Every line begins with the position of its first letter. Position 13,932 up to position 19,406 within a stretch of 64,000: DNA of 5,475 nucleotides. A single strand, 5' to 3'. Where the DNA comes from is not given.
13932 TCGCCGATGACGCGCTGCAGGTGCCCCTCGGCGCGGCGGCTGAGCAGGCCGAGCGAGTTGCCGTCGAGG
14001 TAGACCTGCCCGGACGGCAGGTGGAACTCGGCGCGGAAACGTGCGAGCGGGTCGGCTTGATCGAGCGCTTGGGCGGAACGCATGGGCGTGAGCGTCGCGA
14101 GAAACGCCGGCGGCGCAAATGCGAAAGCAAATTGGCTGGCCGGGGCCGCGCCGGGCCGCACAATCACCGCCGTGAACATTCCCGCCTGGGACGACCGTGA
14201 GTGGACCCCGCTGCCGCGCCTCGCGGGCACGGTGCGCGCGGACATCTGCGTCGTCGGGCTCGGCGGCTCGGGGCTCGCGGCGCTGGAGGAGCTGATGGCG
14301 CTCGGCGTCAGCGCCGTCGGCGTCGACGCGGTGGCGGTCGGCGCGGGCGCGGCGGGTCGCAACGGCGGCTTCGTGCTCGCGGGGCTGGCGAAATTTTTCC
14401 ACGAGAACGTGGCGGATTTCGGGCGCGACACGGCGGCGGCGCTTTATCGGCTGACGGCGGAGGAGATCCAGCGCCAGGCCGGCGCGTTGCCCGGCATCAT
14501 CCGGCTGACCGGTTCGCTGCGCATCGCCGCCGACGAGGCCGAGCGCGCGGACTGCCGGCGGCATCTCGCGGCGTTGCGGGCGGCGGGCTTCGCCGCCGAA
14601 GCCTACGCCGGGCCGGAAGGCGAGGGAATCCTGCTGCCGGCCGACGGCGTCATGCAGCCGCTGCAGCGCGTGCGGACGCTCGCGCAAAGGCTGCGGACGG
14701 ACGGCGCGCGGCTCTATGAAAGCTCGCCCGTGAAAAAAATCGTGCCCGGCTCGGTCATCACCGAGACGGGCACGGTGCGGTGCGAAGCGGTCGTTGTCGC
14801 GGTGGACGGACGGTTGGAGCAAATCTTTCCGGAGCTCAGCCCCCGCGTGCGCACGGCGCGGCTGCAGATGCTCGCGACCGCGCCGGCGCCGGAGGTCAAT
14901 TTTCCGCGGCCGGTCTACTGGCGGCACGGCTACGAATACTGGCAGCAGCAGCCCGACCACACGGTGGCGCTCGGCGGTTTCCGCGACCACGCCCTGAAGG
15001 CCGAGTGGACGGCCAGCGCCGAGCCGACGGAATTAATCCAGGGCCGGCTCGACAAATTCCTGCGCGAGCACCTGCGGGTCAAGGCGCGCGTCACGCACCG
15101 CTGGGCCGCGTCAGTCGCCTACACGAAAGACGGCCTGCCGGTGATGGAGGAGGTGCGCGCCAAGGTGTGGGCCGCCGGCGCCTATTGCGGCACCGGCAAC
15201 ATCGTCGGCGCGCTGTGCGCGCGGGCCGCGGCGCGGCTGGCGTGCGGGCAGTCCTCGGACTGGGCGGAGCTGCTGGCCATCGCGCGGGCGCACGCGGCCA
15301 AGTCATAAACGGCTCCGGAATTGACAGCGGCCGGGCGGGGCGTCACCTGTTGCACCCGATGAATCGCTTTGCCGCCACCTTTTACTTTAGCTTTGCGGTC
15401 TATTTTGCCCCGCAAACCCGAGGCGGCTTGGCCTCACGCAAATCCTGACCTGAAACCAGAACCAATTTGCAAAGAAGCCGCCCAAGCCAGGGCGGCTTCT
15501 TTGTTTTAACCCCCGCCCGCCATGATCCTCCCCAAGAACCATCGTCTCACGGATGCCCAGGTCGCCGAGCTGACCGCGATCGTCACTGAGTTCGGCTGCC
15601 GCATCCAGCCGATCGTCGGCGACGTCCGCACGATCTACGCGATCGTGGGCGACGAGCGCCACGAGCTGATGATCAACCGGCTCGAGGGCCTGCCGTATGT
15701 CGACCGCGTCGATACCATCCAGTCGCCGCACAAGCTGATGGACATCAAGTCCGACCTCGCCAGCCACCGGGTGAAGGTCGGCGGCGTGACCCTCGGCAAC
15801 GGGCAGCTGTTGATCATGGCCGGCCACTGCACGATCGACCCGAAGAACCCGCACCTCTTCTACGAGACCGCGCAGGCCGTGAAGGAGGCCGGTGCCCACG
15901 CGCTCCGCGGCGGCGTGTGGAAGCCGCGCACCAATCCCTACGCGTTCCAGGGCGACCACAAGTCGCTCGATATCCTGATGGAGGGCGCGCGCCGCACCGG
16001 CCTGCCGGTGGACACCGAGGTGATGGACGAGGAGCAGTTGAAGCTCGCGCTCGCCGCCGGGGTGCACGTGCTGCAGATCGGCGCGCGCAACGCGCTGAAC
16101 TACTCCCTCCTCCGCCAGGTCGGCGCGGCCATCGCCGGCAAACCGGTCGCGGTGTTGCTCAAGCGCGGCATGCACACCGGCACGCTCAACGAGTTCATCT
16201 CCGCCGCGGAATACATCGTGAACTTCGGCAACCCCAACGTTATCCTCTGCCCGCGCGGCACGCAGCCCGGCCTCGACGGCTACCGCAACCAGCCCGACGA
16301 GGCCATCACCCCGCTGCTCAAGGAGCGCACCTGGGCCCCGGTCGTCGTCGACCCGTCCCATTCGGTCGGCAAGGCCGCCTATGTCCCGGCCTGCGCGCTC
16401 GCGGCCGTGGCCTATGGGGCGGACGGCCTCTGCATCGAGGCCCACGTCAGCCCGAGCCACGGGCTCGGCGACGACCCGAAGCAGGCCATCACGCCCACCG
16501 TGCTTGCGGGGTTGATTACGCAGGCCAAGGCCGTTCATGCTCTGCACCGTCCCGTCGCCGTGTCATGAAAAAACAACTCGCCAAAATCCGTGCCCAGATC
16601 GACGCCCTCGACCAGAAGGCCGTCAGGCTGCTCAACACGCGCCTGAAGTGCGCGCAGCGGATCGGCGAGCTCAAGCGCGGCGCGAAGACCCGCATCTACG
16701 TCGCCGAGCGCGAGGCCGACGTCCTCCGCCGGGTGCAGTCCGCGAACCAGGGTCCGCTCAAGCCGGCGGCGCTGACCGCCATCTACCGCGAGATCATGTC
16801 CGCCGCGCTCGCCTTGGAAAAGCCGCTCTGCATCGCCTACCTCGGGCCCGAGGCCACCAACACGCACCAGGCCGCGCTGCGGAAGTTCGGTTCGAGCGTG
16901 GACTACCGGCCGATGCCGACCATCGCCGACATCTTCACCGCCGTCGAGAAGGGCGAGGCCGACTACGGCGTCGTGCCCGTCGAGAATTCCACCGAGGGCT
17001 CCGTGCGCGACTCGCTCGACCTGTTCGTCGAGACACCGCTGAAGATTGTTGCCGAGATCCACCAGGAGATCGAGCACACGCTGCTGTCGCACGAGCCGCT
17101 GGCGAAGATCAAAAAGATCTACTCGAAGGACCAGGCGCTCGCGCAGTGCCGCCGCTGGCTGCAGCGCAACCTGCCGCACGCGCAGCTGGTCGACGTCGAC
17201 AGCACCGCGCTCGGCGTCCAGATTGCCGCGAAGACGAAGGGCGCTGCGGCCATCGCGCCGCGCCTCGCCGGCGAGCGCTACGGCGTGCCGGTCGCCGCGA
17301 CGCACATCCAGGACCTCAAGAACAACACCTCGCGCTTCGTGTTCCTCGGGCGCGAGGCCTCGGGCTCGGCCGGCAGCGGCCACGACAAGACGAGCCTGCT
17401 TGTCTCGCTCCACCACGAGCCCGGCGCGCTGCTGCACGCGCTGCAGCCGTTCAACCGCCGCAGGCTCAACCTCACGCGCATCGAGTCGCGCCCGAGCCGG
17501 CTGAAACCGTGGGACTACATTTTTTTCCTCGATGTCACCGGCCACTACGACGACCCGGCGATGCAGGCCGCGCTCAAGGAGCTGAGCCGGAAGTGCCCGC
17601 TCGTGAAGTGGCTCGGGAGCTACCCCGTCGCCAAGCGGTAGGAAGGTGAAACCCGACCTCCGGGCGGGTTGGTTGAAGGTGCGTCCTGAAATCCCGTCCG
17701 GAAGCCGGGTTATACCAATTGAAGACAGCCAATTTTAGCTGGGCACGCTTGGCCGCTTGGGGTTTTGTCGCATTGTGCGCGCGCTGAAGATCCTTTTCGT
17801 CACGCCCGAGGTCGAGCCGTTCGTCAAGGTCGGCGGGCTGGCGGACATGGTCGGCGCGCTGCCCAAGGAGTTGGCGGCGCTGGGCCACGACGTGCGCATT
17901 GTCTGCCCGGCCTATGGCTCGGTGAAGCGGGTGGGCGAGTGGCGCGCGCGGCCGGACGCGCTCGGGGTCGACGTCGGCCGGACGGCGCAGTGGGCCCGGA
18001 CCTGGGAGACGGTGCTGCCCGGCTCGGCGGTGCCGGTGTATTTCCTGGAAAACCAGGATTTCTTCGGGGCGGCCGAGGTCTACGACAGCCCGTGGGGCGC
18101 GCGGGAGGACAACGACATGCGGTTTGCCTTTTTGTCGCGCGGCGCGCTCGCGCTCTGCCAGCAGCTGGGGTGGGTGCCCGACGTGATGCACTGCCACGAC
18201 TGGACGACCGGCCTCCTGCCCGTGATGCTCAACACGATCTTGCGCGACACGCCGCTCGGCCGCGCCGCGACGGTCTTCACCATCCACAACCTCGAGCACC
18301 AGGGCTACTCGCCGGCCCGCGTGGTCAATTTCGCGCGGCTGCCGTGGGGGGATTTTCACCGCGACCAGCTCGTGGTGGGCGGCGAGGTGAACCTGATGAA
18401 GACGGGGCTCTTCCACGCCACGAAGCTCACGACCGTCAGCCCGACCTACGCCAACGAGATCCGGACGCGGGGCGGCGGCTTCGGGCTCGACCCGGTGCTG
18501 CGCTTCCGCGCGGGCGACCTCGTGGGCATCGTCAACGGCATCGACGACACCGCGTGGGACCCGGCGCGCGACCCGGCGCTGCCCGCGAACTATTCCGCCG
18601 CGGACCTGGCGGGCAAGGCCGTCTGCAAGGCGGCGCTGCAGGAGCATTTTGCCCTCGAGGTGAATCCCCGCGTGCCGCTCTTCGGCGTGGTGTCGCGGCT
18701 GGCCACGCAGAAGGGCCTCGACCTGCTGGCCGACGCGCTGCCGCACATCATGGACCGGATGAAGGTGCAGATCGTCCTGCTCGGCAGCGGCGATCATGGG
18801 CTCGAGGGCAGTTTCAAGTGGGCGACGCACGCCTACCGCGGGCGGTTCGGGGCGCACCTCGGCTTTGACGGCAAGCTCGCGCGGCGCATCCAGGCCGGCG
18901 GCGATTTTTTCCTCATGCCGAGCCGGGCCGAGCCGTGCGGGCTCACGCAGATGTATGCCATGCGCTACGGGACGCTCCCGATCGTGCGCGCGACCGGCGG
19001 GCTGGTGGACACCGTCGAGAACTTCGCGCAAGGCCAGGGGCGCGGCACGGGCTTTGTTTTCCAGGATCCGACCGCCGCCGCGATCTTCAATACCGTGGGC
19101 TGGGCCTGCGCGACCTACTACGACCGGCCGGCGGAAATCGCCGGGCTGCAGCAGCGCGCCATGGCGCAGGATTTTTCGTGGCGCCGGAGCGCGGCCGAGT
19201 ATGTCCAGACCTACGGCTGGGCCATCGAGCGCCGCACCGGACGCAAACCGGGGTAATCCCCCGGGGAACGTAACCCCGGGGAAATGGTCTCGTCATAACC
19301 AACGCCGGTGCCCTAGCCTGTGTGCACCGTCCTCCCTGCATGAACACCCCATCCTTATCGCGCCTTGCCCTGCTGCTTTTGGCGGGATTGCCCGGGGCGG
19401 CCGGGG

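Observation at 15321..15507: Dual Phe/Tyr ribosome-mediated attenuator controlling aroF-pheA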

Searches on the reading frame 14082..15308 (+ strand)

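Call 6: search_protein_families(library=pfam, proteins=[window:14082-15308:+])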
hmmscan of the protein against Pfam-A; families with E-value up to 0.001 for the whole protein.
window:14082-15308:+ (408 aa): 1 family
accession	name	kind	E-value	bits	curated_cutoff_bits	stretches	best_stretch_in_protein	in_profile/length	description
PF01266.30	DAO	-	1.6e-33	117.2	27.9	1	54-386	1-353/353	FAD dependent oxidoreductase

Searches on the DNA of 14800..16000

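Call 4: search_rna_families(source=window, start=14800, end=16000, threshold=evalue, max_evalue=10, show_alignments=3)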
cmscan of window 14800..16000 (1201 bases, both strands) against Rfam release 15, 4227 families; matches with E-value up to 10: 10.
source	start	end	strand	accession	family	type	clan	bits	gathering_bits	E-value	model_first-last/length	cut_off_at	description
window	15454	15505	+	RF01859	Phe_leader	Cis-reg; leader;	-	24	55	0.23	1-125/125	no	Phenylalanine leader peptide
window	15560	15625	+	RF01668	P10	Gene; sRNA;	-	22.3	37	0.009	1-72/72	no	Pseudomonas sRNA P10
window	15137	15209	+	RF00978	mir-638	Gene; miRNA;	-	21.2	87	3.8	1-93/93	no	mir-638 microRNA precursor family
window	14831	14905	-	RF03451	mir-3188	Gene; miRNA;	-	20.4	93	2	1-86/86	no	mir-3188 microRNA precursor family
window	15381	15504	+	RF00106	RNAI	Gene; antisense;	-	17.3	47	2.2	1-102/102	no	RNAI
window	15137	15209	+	RF00312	snoZ206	Gene; snRNA; snoRNA; CD-box;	-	16.1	50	6.8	1-129/129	no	Small nucleolar RNA Z206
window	15471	15562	-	RF02552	RcsR1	Gene; sRNA;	-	14.5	60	6.5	1-96/96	no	RcsR1 sRNA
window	15466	15499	+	RF00624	P9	Gene;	-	14.4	43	4.3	43-73/74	no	Pseudomonas sRNA P9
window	15473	15529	-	RF00624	P9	Gene;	-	14.3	43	4.6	1-74/74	no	Pseudomonas sRNA P9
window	15407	15502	+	RF01394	isrK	Gene; sRNA;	-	13.4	50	5.3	1-77/77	no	isrK Hfq binding RNA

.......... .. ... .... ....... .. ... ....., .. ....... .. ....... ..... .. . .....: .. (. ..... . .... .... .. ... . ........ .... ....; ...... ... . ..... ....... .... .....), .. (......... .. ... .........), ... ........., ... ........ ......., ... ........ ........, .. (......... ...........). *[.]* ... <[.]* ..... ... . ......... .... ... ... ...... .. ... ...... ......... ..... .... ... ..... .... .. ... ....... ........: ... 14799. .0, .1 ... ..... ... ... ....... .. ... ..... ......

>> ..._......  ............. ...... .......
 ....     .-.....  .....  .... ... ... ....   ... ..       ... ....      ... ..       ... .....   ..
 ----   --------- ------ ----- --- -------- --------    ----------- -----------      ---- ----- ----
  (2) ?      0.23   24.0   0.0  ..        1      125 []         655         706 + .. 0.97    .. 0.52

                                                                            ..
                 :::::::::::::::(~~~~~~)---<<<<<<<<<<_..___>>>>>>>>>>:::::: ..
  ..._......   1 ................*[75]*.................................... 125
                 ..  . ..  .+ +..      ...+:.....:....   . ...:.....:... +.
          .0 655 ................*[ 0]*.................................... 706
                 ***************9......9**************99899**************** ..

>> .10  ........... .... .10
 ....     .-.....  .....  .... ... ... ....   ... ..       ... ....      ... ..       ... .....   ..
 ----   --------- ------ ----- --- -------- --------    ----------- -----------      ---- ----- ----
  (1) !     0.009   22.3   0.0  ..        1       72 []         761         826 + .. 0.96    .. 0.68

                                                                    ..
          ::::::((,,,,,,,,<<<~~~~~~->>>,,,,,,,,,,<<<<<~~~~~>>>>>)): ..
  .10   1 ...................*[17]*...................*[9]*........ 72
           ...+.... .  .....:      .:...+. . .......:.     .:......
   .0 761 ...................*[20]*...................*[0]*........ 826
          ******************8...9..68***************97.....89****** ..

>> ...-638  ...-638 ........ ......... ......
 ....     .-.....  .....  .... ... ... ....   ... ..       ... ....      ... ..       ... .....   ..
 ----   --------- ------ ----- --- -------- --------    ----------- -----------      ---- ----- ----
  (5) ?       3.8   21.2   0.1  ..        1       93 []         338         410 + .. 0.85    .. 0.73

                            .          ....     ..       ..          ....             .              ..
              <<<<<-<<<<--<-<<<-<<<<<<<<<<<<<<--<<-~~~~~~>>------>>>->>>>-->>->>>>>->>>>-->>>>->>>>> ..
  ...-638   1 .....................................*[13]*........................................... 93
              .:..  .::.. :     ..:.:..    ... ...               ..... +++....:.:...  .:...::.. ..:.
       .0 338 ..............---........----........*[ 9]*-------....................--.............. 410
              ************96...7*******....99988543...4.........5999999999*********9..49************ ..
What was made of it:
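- On Rfam RF01859 Phe_leader (gamma-proteobacterial pheL): The score is 24.0 bits (E = 0.23) and only the terminator hairpin aligns (call 4).
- Closest known: Escherichia coli pheL-pheA attenuator. Different: It scores 24 bits against a gathering score of 55, and only the generic terminator hairpin aligns, with 75 model positions skipped (call 4). pheL is Phe-only and controls pheA alone.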

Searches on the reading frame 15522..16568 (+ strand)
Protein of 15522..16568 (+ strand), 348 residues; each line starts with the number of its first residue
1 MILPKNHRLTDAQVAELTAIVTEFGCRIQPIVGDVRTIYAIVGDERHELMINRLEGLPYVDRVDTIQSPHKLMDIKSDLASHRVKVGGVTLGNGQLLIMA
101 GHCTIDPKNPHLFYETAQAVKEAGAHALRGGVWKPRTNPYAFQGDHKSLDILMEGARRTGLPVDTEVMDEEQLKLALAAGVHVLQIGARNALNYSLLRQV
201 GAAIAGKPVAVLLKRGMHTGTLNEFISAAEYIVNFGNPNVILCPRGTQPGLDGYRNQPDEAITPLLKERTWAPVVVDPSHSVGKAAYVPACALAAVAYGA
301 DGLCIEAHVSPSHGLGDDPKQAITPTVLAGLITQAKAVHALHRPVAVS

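Call 6: search_protein_families(library=pfam, proteins=[window:15522-16568:+])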
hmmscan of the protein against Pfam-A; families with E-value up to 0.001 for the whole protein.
window:15522-16568:+ (348 aa): 3 families
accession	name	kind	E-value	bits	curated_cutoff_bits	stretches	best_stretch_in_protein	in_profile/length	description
PF00793.26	DAHP_synth_1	-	1.7e-43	148.9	25.5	1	88-328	9-254/270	DAHP synthetase I family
PF18152.6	DAHP_snth_FXD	-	1.8e-08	34.5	27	1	6-67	6-66/67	DAHP synthase ferredoxin-like domain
PF03102.20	NeuB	-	5.2e-05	23.3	22.1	0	147-242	56-145/241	NeuB family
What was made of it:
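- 15522..16568 (+): aroF-like DAHP synthase (type I-beta with an N-terminal ferredoxin-like FXD regulatory domain), the first regulated gene. Pfam DAHP_synth_1 at 1.7e-43 and DAHP_snth_FXD at 1.8e-08 (call 6).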

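Call 9: find_related_loci(query=window:15522-16565:+, collection=genome_contigs, flank=3000)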
Query window:15522-16565:+ (348 aa) in genome_contigs; peptide patterns used: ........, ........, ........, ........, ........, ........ (x = any residue, [..] = any of these).
347 stretches matched a pattern; 281 encode a relative of the query (tblastn E <= 1e-3); the best 80 are kept; 80 distinct loci.
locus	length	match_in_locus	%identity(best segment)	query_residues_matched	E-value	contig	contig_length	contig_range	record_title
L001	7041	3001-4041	91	1-348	0e+0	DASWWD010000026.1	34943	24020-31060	MAG TPA_asm: Lacunisphaera sp. isolate SMAG_U3647 k141_47285, whole genome shotgun sequence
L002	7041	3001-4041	91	1-348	0e+0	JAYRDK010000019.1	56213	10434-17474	MAG: Lacunisphaera sp. isolate SH_SHASGE1bin.35 NODE_502_length_56213_cov_4.461648, whole genome shotgun sequence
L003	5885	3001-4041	91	1-348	0e+0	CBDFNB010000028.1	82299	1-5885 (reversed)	MAG: Lacunisphaera sp. isolate 8cf5f200-74bc-4e7b-a296-39d2874c825b genome assembly, contig: contig_28, whole genome sho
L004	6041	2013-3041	92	1-344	0e+0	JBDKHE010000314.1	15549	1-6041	MAG: Verrucomicrobiota bacterium isolate flintriver_2019_sw_WHONDRS-S19S_0015_B_bin.12 scaffold_1649614, whole genome sh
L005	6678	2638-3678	90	1-348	0e+0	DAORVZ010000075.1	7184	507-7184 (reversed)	MAG TPA_asm: Lacunisphaera sp. isolate AMR_MDS_5226 NODE_6315_length_7184_cov_4.148127, whole genome shotgun sequence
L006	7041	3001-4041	91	1-348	0e+0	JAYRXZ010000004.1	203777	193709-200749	MAG: Lacunisphaera sp. isolate EBPR_s431bin.11 NODE_92_length_203777_cov_2.351564, whole genome shotgun sequence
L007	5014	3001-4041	91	1-348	0e+0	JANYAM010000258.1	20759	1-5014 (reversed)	MAG: Opitutus sp. isolate GL140_5_metabat_305 GL140_5_k141_661956, whole genome shotgun sequence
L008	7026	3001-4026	91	1-343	0e+0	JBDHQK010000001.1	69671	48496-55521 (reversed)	MAG: Lacunisphaera sp. isolate AS-MESO-3CA.197 NODE_1504_length_69671_cov_4.196899, whole genome shotgun sequence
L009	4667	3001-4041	90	1-348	0e+0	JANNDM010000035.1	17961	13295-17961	MAG: Verrucomicrobiota bacterium isolate OTE_75_metabat_8 OTE_75_k141_1014734, whole genome shotgun sequence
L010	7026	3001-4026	91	1-343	0e+0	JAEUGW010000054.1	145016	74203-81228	MAG: Opitutaceae bacterium isolate new MAG-1 k141_2443247, whole genome shotgun sequence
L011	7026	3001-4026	91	1-343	0e+0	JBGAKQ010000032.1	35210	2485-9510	MAG: Lacunisphaera sp. isolate MAG_AAO_H125.9 AAOH125-9_opera_contig_2711, whole genome shotgun sequence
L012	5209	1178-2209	89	1-345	0e+0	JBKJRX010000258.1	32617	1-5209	MAG: Lacunisphaera sp. isolate ant_bin.554 k117_344835, whole genome shotgun sequence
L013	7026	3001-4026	90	1-343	0e+0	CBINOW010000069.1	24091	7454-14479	MAG TPA_asm: uncultured Oleiharenicola sp. isolate SRR16817057_binner13_Refined_19 genome assembly, contig: ERZ27394128.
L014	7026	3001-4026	89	1-343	0e+0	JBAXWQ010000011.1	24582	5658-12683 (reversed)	MAG: Opitutia bacterium isolate ELA717 MAG717_11, whole genome shotgun sequence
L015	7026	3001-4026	89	1-343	0e+0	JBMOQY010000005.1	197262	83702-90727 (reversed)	MAG: Verrucomicrobiota bacterium isolate Betzabe_MAG166 MAG166_5, whole genome shotgun sequence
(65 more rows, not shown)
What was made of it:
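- The related loci were fetched through their aroF gene (call 9).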

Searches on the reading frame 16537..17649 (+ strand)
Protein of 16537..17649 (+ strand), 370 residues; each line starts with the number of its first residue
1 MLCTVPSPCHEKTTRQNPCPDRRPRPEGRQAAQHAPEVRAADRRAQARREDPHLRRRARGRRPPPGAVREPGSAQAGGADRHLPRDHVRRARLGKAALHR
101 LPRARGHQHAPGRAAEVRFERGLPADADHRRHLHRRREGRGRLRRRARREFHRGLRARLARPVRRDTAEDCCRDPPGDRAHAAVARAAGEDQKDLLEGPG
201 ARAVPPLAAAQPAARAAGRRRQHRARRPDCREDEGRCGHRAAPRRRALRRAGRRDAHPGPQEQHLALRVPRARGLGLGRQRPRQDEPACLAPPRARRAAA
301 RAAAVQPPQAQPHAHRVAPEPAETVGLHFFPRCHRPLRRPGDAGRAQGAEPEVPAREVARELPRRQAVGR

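Call 6: search_protein_families(library=pfam, proteins=[window:16537-17649:+])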
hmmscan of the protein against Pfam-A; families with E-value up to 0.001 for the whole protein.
window:16537-17649:+ (370 aa): 0 families

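Call 30: search_protein_families(library=pfam, proteins=[window:16565-17641:+])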
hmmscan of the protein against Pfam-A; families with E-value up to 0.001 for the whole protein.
window:16565-17641:+ (358 aa): 3 families
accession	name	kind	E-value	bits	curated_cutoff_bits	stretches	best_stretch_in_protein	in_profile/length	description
PF00800.23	PDT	-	1.4e-61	207.9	25.2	1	90-265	1-180/181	Prephenate dehydratase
PF01817.26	CM_2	-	1.3e-21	77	27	1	8-86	1-80/80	Chorismate mutase type II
PF01842.31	ACT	-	1.8e-10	40.8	27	1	276-340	1-64/66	ACT domain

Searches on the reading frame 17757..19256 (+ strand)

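Call 30: search_protein_families(library=pfam, proteins=[window:17757-19256:+])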
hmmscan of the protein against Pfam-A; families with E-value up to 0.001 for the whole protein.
window:17757-19256:+ (499 aa): 6 families
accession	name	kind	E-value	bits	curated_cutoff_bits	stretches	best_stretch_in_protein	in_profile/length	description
PF08323.17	Glyco_transf_5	-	1.2e-75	254.8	22.7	1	11-249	1-238/239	Starch synthase catalytic domain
PF00534.26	Glycos_transf_1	-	3.8e-12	46.5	26.4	1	297-443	6-148/172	Glycosyl transferases group 1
PF13692.12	Glyco_trans_1_4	-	5.5e-11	43.3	27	1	307-440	2-131/142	Glycosyl transferases group 1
PF13579.12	Glyco_trans_4_4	-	6.1e-11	43.3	29.7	1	26-240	1-147/158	Glycosyl transferase 4-like domain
PF13439.12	Glyco_transf_4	-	1.9e-08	35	28.5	1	25-237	1-150/170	Glycosyltransferase Family 4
PF20706.3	GT4-conflict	-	0.00029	20.4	26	0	316-480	209-383/385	Family 4 Glycosyltransferase in conflict systems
